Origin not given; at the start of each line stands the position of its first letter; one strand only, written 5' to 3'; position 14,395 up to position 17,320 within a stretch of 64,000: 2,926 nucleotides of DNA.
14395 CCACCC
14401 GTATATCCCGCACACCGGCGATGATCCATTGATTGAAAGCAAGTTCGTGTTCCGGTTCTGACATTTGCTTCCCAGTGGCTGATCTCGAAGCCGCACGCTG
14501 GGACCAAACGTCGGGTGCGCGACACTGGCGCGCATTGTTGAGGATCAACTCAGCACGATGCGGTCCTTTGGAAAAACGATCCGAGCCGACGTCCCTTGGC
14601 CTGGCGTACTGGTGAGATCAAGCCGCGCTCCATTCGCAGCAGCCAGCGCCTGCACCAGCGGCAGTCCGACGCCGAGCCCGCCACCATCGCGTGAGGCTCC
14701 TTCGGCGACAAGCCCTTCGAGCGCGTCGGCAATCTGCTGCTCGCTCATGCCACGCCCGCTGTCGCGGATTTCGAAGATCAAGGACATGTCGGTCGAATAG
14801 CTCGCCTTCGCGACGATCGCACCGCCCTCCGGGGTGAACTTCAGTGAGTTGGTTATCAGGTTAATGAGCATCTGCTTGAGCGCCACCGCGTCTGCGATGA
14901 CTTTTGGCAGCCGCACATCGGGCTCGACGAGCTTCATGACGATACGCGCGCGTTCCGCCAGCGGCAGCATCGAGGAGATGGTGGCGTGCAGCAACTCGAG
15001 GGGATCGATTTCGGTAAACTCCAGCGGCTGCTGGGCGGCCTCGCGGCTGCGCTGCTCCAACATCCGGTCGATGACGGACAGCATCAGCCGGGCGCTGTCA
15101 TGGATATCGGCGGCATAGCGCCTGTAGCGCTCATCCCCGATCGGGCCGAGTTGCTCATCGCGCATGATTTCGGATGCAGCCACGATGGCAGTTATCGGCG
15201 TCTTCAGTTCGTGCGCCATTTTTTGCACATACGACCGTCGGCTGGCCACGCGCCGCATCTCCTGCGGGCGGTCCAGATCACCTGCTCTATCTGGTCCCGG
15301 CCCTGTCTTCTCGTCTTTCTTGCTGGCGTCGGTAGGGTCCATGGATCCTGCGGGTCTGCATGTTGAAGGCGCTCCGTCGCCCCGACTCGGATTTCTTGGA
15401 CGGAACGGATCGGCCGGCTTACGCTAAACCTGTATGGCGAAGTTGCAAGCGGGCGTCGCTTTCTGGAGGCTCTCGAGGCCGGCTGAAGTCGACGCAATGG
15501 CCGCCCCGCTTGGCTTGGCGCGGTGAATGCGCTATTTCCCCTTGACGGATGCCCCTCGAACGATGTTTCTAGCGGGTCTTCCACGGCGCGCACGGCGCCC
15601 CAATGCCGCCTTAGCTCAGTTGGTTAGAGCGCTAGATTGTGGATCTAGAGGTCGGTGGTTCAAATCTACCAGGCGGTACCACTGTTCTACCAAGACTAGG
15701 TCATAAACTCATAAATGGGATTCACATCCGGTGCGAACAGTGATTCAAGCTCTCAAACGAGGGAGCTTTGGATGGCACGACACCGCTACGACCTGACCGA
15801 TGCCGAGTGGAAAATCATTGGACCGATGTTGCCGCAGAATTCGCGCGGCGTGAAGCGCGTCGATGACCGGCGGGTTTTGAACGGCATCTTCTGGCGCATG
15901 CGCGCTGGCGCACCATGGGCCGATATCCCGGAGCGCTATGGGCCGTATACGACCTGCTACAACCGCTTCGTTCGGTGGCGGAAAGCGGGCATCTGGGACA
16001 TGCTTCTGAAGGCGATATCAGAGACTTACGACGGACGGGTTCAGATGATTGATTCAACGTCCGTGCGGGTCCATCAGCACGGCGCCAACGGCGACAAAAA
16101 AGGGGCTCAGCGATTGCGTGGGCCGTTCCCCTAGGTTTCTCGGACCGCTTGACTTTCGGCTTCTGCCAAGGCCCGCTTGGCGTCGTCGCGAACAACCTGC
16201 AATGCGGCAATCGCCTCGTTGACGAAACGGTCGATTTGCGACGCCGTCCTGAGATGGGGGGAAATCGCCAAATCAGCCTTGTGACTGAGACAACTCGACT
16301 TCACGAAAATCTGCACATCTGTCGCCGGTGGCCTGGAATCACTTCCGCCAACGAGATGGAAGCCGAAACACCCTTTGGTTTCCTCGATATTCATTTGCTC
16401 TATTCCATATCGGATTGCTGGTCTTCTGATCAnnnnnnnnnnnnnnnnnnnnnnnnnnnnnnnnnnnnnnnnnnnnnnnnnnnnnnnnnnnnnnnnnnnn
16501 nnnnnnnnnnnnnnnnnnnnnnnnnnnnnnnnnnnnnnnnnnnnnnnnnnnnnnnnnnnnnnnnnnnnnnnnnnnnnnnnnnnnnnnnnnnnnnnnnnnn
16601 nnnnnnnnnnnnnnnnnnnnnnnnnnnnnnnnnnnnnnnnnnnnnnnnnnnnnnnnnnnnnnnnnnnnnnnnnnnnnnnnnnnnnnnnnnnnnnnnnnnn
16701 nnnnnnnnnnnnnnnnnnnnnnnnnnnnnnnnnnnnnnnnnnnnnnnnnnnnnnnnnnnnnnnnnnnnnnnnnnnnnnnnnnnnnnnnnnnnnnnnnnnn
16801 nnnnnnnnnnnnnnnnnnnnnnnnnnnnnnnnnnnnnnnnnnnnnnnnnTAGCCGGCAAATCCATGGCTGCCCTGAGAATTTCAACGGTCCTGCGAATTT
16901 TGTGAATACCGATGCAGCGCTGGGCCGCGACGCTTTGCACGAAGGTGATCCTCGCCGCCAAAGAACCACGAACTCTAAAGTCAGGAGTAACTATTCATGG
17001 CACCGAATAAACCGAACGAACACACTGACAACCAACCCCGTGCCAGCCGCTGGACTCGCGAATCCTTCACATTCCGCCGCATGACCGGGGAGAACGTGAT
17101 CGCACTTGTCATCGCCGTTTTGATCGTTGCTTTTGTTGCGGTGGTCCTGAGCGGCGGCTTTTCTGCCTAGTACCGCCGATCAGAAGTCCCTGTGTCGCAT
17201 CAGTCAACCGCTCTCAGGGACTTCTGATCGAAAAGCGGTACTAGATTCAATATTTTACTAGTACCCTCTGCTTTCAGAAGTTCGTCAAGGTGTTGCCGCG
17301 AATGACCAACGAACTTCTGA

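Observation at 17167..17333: Structure-conserved, sequence-variable CTAG double-hairpin family (4 copies in 64 kb)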

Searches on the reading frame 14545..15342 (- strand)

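Call 30: search_protein_families(library=pfam, proteins=[window:14545-15342:-], max_evalue=0.01)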
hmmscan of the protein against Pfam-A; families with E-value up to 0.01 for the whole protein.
window:14545-15342:- (265 aa): 3 families
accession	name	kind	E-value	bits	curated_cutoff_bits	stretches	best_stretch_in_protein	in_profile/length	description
PF02518.31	HATPase_c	-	3.4e-20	73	26.4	1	151-260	2-110/111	Histidine kinase-, DNA gyrase B-, and HSP90-like ATPase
PF00512.31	HisKA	-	2.3e-12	47.2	26.9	1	35-99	2-62/66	His Kinase A (phospho-acceptor) domain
PF13581.12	HATPase_c_2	-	0.0099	16.3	27.4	0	153-234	34-109/127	Histidine kinase-like ATPase domain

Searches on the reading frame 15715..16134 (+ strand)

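Call 12: search_protein_families(library=pfam, proteins=[window:15715-16134:+])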
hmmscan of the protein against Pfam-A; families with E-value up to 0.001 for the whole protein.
window:15715-16134:+ (139 aa): 1 family
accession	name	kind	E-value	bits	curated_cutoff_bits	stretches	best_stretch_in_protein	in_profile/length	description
PF13340.11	DUF4096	-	5.6e-28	97.4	34.3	1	27-97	1-75/76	Putative transposase of IS4/5 family (DUF4096)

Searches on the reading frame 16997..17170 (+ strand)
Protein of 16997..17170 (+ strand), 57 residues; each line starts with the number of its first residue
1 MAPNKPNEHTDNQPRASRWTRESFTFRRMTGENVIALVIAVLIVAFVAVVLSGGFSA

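Call 30: search_protein_families(library=pfam, proteins=[window:16997-17170:+], max_evalue=0.01)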
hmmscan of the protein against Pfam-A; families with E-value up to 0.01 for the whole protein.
window:16997-17170:+ (57 aa): 0 families
